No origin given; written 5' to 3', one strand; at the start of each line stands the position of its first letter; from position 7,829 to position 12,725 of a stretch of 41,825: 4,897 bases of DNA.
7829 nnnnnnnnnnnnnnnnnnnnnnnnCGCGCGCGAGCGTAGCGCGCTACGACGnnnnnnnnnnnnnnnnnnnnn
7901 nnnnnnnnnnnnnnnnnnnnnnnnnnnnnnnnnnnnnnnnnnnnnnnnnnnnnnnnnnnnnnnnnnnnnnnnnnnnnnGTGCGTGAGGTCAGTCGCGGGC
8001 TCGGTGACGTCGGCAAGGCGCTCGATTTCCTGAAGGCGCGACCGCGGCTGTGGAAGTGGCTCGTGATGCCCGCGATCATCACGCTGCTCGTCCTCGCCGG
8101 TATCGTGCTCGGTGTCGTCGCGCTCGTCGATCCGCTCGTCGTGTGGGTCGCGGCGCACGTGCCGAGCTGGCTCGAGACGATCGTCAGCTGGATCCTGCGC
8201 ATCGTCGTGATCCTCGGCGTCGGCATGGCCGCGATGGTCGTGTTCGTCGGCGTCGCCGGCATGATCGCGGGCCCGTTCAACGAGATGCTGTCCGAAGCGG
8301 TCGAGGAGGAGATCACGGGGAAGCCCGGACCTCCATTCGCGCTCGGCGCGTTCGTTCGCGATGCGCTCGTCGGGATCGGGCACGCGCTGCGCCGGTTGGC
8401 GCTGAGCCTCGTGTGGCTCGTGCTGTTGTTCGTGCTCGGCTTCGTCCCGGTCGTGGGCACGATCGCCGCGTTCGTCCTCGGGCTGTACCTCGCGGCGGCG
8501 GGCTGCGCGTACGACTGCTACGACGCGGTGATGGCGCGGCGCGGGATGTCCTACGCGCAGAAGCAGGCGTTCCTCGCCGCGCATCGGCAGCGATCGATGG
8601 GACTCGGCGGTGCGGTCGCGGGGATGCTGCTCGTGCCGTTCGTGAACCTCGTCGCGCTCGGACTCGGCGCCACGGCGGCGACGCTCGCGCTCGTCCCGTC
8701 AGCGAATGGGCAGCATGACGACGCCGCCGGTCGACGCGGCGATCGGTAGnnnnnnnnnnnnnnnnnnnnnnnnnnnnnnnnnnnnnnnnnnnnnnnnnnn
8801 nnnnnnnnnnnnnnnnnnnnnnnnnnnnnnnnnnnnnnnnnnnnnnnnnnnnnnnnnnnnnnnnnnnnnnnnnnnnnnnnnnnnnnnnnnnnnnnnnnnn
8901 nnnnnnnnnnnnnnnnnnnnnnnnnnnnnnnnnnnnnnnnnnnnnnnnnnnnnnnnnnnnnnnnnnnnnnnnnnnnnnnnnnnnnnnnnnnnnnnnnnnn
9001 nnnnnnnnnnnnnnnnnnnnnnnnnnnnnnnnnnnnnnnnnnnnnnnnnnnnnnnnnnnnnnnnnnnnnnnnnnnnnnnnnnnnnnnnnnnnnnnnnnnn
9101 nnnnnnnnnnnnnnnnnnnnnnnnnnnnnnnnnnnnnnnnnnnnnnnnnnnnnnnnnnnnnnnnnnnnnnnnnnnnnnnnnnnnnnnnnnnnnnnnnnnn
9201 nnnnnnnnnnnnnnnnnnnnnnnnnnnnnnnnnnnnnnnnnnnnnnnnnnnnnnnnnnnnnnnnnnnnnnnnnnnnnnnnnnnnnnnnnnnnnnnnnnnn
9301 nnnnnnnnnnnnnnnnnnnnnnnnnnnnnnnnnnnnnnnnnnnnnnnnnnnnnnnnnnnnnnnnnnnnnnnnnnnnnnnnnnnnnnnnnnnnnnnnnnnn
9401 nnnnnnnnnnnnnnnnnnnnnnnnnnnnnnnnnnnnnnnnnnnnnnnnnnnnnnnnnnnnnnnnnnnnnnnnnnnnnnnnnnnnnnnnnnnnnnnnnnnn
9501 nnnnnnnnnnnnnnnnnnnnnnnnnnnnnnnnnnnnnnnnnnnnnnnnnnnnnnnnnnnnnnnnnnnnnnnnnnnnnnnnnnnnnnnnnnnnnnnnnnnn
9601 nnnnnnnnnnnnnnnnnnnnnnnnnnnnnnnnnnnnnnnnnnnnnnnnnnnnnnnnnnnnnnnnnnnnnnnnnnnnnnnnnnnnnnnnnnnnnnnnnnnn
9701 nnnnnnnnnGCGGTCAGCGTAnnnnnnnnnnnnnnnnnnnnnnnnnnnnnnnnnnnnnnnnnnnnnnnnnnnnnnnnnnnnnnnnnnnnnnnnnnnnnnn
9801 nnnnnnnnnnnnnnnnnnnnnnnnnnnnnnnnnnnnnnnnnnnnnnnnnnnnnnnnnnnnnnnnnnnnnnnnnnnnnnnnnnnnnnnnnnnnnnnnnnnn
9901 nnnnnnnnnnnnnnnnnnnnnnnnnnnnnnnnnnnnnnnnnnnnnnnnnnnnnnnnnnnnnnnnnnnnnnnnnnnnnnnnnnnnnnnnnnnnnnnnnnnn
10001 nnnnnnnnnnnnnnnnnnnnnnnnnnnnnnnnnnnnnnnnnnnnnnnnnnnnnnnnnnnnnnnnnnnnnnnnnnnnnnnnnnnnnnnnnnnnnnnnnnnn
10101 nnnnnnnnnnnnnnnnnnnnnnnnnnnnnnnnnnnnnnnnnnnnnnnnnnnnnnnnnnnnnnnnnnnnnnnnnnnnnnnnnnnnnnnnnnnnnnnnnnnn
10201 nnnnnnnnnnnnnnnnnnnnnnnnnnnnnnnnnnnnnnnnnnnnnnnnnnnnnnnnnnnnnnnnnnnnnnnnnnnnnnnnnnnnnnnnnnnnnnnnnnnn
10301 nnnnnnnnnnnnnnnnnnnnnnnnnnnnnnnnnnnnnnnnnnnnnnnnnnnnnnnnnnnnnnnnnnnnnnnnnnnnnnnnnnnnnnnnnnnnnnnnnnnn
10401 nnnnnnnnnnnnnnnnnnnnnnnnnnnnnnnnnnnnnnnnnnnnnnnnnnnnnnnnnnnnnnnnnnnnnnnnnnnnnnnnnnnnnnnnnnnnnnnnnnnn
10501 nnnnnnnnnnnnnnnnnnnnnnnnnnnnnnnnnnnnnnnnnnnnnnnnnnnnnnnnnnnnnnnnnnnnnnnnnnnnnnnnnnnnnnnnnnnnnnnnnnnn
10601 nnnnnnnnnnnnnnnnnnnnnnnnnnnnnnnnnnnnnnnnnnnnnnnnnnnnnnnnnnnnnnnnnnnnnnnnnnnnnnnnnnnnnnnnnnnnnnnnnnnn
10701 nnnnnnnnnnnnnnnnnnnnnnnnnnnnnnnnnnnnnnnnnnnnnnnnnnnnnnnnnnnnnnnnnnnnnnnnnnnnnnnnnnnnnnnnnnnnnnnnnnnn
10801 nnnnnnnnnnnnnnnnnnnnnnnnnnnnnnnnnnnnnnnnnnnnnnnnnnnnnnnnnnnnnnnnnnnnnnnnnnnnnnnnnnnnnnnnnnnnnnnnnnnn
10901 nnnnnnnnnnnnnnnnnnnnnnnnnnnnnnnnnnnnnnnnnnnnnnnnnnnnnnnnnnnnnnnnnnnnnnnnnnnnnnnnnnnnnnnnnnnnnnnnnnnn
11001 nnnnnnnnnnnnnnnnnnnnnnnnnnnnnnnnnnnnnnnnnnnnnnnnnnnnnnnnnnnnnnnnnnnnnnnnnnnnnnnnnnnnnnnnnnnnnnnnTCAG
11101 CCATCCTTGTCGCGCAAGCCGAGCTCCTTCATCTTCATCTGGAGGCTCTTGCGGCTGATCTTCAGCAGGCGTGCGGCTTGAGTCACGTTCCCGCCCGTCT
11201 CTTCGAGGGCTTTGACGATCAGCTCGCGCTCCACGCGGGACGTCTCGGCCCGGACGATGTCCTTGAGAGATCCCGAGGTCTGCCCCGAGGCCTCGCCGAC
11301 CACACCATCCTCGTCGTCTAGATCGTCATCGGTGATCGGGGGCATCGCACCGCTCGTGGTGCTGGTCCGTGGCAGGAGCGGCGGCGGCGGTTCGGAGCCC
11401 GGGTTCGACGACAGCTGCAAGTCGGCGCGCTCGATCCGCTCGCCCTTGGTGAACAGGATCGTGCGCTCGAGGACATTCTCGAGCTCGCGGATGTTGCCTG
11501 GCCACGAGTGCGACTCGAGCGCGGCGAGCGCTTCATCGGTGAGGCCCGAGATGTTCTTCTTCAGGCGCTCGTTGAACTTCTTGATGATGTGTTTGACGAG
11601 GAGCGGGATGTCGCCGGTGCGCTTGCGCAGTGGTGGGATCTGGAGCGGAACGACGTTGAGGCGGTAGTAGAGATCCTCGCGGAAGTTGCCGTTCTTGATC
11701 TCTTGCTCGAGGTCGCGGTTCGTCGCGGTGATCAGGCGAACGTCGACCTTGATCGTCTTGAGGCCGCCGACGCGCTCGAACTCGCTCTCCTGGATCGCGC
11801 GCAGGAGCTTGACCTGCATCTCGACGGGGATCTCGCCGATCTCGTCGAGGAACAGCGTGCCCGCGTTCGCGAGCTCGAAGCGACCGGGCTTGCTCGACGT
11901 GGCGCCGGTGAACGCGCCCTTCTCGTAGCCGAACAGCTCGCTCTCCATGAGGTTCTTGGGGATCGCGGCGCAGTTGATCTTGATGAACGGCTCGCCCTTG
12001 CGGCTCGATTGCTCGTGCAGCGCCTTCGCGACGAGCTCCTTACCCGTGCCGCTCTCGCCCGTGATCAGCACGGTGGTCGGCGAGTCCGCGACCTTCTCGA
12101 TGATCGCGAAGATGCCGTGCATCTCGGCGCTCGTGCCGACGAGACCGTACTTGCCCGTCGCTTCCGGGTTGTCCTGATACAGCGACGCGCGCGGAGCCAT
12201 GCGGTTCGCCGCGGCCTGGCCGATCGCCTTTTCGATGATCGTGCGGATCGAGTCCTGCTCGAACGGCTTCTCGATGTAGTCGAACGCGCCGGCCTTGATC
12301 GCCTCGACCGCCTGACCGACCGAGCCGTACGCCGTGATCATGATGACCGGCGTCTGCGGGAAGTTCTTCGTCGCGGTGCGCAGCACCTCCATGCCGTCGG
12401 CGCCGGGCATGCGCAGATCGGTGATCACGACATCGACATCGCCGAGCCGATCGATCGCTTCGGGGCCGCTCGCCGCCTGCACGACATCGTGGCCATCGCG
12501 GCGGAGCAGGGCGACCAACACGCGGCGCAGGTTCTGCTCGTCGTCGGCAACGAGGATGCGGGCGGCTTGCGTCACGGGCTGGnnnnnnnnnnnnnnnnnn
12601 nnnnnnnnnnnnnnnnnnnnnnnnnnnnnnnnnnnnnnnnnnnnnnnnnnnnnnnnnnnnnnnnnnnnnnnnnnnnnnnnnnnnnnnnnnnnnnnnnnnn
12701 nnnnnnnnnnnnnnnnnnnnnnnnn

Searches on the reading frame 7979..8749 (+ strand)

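Call 61: search_protein_families(library=pfam, proteins=[window:7979-8749:+], max_evalue=0.001)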
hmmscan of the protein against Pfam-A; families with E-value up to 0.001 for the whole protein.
window:7979-8749:+ (256 aa): 1 family
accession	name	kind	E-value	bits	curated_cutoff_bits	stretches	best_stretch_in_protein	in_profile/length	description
PF07264.17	EI24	-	5e-37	128.4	32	1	12-226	3-197/199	Sulfate transporter CysZ/Etoposide-induced protein 2.4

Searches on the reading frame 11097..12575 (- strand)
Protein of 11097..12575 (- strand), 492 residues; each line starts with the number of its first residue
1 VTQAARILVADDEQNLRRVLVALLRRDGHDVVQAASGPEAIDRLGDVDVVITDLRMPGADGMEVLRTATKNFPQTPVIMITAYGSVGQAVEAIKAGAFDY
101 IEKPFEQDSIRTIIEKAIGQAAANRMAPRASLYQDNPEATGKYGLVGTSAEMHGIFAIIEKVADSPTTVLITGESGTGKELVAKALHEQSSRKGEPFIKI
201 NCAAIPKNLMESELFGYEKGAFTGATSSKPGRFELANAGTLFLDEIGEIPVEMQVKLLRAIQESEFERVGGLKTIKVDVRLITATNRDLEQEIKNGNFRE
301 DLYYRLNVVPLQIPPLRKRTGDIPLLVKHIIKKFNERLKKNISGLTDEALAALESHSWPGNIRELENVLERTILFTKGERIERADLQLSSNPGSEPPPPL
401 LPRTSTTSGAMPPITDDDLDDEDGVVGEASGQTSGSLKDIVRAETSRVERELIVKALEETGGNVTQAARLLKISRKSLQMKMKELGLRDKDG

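Call 61: search_protein_families(library=pfam, proteins=[window:11097-12575:-], max_evalue=0.001)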
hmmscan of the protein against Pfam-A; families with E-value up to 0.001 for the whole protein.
window:11097-12575:- (492 aa): 10 families
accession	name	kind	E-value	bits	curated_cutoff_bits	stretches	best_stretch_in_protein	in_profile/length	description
PF00158.32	Sigma54_activat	-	3.6e-75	251.7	20.2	1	145-311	1-167/168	Sigma-54 interaction domain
PF00072.30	Response_reg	-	6.7e-28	97.5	30.2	1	7-114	1-110/111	Response regulator receiver domain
PF14532.12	Sigma54_activ_2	-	1.3e-25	90.7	25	1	146-316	1-138/138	Sigma-54 interaction domain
PF25601.1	AAA_lid_14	-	4.2e-25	87.8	27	1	317-389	1-73/87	AAA+ ATPase lid domain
PF02954.25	HTH_8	-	1.4e-13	50.8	22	1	447-485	4-42/42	Bacterial regulatory protein, Fis family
PF07728.20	AAA_5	-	3.3e-06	27.6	22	1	169-287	2-123/139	AAA domain (dynein-related subfamily)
PF01078.27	Mg_chelatase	-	3.3e-05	23.8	20.3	0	224-264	93-133/207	Magnesium chelatase, subunit ChlI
PF07724.20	AAA_2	-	6.6e-05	23.4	27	1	168-296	5-134/166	AAA domain (Cdc48 subfamily)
PF00004.35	AAA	-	9e-05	23.4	21.2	1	169-290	1-111/131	ATPase family associated with various cellular activities (AAA)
PF13191.12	AAA_16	-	0.00016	22.7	32.6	1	145-205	2-63/167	AAA ATPase domain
